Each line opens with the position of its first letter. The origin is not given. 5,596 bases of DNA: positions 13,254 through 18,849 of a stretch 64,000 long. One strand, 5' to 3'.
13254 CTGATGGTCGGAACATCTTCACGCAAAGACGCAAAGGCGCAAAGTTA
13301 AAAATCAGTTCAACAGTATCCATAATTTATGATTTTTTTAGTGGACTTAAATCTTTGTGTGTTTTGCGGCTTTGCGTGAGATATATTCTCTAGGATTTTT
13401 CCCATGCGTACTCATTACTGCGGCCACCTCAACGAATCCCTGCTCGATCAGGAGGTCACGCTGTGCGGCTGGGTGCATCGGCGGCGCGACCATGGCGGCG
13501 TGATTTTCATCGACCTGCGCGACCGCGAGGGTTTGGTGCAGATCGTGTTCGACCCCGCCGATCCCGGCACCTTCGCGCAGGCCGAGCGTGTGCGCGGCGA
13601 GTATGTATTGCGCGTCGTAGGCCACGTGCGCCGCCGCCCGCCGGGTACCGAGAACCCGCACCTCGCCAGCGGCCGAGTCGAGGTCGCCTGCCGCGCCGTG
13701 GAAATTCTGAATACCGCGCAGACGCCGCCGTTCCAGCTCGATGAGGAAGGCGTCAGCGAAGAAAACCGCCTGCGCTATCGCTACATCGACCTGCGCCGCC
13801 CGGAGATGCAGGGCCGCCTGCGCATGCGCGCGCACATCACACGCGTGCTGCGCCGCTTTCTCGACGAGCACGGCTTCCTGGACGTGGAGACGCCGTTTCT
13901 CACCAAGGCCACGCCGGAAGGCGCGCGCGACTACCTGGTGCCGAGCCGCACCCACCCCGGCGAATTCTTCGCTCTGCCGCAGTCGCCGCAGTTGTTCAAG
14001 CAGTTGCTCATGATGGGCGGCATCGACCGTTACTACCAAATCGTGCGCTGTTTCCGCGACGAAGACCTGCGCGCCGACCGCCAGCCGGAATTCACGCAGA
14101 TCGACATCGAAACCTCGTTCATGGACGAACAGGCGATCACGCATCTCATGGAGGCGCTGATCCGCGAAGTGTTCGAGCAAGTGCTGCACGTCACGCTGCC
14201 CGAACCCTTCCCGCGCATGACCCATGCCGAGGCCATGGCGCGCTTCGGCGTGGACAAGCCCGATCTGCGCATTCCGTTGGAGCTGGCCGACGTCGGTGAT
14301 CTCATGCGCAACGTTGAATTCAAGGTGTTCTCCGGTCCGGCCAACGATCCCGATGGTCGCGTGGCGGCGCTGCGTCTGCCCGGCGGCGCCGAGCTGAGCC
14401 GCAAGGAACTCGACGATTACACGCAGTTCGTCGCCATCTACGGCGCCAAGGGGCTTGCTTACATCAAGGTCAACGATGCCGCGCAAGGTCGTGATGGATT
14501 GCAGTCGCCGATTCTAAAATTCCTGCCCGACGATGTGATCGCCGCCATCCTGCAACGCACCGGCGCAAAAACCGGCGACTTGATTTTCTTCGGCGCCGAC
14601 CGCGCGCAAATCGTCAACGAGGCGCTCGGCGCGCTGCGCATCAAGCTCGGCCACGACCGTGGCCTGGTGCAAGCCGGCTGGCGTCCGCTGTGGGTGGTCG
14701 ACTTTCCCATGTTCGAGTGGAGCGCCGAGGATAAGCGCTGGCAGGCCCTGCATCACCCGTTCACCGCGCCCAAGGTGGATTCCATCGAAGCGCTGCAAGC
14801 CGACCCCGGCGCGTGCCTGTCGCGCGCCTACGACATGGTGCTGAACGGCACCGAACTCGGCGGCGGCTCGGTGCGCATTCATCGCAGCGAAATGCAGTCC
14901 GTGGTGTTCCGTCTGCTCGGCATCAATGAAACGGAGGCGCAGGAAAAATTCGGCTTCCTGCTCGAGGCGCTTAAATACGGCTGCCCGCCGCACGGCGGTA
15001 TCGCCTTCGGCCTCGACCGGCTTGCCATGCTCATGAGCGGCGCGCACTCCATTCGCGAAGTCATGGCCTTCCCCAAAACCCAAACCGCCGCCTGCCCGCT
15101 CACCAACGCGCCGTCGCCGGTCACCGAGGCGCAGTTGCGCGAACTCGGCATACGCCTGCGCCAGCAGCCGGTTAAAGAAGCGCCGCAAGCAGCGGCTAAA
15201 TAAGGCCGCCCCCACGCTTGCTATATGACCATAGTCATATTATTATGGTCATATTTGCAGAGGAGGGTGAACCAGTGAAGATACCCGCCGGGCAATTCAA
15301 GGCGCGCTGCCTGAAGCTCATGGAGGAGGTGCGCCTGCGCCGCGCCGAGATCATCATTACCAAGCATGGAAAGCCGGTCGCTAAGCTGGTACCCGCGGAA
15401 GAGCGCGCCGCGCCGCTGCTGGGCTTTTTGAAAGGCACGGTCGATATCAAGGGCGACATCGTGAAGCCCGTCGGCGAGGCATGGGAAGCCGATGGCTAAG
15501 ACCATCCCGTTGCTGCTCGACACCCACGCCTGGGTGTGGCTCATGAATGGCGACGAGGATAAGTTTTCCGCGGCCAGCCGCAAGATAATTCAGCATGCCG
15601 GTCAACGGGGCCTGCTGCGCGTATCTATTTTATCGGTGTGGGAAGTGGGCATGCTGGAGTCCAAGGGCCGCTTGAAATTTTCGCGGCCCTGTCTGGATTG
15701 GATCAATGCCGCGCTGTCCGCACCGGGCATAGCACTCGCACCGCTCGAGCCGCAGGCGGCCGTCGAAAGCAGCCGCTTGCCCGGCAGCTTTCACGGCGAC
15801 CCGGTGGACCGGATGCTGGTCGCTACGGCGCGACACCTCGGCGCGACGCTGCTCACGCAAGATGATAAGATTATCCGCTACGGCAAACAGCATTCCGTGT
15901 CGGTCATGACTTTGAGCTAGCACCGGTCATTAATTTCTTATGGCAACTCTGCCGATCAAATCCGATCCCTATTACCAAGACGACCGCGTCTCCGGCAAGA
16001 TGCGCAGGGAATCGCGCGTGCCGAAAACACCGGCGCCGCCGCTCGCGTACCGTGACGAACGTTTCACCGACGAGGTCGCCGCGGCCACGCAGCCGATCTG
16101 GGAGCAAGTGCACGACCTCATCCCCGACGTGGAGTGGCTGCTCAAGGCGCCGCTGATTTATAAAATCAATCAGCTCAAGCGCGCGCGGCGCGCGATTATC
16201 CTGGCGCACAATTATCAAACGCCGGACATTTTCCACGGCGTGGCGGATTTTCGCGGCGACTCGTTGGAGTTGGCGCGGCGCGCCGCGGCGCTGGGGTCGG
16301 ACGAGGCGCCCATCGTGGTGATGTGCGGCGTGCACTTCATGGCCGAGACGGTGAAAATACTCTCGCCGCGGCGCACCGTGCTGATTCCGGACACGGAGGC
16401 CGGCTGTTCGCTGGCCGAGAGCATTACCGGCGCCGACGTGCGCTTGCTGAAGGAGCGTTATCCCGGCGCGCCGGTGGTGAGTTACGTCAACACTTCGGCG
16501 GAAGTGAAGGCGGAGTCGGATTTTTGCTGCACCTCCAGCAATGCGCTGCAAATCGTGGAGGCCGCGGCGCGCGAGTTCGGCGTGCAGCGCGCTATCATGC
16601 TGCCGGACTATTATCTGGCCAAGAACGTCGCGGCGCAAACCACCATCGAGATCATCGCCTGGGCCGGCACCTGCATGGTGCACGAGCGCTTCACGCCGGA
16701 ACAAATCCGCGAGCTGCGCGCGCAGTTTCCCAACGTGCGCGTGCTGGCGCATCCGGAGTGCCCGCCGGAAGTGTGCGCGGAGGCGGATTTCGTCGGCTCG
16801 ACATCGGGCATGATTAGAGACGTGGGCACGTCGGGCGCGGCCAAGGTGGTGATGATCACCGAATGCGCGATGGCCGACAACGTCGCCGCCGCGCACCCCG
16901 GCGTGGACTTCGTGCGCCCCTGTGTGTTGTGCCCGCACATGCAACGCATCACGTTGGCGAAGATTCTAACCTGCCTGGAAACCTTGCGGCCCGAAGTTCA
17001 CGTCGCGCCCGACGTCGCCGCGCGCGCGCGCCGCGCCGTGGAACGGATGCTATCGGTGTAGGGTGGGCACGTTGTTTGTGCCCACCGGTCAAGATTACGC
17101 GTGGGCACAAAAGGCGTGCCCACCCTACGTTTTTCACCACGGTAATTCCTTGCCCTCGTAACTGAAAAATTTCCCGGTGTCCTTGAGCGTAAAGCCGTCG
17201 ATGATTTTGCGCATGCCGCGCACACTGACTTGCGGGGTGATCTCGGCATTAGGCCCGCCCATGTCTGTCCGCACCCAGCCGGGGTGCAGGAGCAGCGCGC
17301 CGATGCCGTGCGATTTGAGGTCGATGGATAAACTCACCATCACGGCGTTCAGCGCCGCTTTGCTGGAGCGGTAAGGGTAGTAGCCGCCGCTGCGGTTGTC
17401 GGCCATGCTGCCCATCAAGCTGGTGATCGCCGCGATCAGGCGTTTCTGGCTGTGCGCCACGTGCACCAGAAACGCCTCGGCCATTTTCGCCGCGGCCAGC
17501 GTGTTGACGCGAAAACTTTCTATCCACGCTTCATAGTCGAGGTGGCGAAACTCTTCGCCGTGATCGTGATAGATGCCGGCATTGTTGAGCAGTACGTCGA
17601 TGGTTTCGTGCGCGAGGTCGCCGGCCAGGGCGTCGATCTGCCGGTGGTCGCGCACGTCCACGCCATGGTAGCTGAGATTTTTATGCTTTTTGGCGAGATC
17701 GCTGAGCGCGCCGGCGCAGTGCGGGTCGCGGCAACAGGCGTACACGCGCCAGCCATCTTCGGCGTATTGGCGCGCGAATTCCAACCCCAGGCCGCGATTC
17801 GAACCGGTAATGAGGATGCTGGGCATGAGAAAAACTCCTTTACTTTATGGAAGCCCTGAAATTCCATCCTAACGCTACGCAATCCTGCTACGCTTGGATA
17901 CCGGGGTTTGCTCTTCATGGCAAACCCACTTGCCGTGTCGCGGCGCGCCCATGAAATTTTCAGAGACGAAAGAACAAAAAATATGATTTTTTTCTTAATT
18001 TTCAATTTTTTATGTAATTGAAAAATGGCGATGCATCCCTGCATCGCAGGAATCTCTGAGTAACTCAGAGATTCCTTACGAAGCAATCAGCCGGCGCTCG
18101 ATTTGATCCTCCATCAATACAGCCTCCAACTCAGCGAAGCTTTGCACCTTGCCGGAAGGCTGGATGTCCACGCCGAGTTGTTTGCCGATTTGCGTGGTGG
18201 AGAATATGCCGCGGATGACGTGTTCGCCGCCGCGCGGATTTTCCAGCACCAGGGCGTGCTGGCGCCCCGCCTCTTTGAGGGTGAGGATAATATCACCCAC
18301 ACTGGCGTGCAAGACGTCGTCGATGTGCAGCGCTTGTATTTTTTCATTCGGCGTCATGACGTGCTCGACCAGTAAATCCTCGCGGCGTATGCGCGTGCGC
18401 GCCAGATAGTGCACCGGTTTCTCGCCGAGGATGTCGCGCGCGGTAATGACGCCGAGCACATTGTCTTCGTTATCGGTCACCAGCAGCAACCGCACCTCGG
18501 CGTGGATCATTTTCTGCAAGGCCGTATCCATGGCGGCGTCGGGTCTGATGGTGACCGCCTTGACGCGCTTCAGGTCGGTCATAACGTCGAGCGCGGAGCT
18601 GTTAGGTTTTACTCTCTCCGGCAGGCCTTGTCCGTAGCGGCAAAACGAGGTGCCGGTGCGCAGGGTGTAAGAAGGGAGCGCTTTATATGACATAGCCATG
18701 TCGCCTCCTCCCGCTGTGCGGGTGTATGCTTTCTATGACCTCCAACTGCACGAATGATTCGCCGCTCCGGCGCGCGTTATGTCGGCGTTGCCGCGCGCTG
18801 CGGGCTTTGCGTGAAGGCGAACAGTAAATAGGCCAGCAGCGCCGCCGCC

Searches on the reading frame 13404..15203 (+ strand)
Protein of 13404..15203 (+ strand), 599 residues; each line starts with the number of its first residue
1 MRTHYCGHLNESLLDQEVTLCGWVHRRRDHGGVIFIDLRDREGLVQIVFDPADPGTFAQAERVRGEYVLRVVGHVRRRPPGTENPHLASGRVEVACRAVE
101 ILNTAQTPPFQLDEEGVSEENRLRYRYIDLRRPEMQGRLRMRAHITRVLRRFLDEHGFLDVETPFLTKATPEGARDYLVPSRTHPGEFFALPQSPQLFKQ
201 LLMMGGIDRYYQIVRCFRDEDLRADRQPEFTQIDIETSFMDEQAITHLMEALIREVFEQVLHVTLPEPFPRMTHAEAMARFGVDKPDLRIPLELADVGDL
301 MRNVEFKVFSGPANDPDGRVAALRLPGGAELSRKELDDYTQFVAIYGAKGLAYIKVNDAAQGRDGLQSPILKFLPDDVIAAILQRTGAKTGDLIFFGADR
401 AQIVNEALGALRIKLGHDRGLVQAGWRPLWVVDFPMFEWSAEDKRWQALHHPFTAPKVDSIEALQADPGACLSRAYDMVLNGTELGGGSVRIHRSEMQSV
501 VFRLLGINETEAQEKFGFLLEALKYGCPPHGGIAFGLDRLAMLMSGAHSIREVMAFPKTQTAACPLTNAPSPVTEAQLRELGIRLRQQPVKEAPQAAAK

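Call 46: search_protein_families(library=pfam, proteins=[window:13404-15203:+], max_evalue=0.00001)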
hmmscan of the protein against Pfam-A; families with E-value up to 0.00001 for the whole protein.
window:13404-15203:+ (599 aa): 3 families
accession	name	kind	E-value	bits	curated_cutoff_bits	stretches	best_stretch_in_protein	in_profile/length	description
PF00152.25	tRNA-synt_2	-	3.1e-122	407.9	25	1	119-560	2-308/308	tRNA synthetases class II (D, K and N)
PF02938.19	GAD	-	7.1e-27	93.9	23.4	1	309-408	1-95/95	GAD domain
PF01336.31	tRNA_anti-codon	-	4.8e-17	62.1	27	1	18-101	1-74/75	OB-fold nucleic acid binding domain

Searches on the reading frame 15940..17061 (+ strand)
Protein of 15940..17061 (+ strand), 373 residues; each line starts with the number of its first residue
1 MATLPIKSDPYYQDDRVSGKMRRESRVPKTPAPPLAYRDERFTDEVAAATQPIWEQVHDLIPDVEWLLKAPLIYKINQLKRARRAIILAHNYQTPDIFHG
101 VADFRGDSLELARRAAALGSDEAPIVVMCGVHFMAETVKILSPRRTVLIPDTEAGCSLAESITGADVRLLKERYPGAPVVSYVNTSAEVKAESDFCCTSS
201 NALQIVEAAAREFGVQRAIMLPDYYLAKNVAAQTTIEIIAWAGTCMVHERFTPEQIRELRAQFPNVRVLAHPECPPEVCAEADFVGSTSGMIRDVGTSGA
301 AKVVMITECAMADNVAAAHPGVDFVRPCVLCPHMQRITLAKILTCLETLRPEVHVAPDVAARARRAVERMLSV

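Call 47: search_protein_families(library=pfam, proteins=[window:15940-17061:+], max_evalue=0.00001)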
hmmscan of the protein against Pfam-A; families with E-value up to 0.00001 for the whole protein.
window:15940-17061:+ (373 aa): 1 family
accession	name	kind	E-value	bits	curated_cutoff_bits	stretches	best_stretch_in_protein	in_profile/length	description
PF02445.21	NadA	-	6.7e-108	360.7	27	1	75-371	2-294/295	Quinolinate synthetase A protein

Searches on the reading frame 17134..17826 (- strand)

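Call 47: search_protein_families(library=pfam, proteins=[window:17134-17826:-], max_evalue=0.00001)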
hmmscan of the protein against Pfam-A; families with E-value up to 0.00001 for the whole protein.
window:17134-17826:- (230 aa): 2 families
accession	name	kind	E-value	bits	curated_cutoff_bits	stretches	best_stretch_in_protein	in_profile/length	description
PF00106.31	adh_short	-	1.3e-31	110.1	26.6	1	4-192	3-189/195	short chain dehydrogenase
PF13561.12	adh_short_C2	-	1.2e-23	84.3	27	1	10-191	5-182/236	Enoyl-(Acyl carrier protein) reductase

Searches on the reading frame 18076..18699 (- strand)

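Call 47: search_protein_families(library=pfam, proteins=[window:18076-18699:-], max_evalue=0.00001)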
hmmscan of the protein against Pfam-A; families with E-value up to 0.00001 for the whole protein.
window:18076-18699:- (207 aa): 1 family
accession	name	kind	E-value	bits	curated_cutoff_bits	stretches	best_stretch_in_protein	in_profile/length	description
PF00571.33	CBS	-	2.2e-10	41.1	24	1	39-92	4-53/57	CBS domain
